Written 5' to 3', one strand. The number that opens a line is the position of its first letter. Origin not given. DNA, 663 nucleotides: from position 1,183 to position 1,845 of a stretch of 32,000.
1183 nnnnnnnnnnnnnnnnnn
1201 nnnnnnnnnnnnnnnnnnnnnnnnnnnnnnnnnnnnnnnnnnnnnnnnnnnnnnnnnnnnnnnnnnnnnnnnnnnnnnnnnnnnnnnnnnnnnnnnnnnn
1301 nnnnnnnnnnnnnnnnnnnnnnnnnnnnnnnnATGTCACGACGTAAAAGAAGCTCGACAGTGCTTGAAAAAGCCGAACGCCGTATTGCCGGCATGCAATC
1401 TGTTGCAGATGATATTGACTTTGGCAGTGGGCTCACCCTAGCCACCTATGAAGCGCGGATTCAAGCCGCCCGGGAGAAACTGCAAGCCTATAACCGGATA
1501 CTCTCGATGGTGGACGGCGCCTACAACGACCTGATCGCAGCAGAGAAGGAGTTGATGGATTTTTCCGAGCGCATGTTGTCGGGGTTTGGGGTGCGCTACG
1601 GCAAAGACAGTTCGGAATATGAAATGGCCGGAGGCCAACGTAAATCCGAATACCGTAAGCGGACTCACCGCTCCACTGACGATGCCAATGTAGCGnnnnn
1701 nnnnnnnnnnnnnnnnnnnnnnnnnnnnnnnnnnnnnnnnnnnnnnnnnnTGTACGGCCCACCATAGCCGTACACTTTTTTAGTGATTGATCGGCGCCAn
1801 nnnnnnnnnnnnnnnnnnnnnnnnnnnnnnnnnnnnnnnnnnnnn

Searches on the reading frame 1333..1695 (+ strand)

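Call 82: search_protein_families(library=pfam, proteins=[window:1333-1695:+], max_evalue=1)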
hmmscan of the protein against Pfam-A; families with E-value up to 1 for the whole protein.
window:1333-1695:+ (121 aa): 1 family
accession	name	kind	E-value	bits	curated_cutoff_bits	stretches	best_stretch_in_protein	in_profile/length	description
PF14257.11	DUF4349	-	0.06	13.1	27.7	1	39-77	90-127/213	Domain of unknown function (DUF4349)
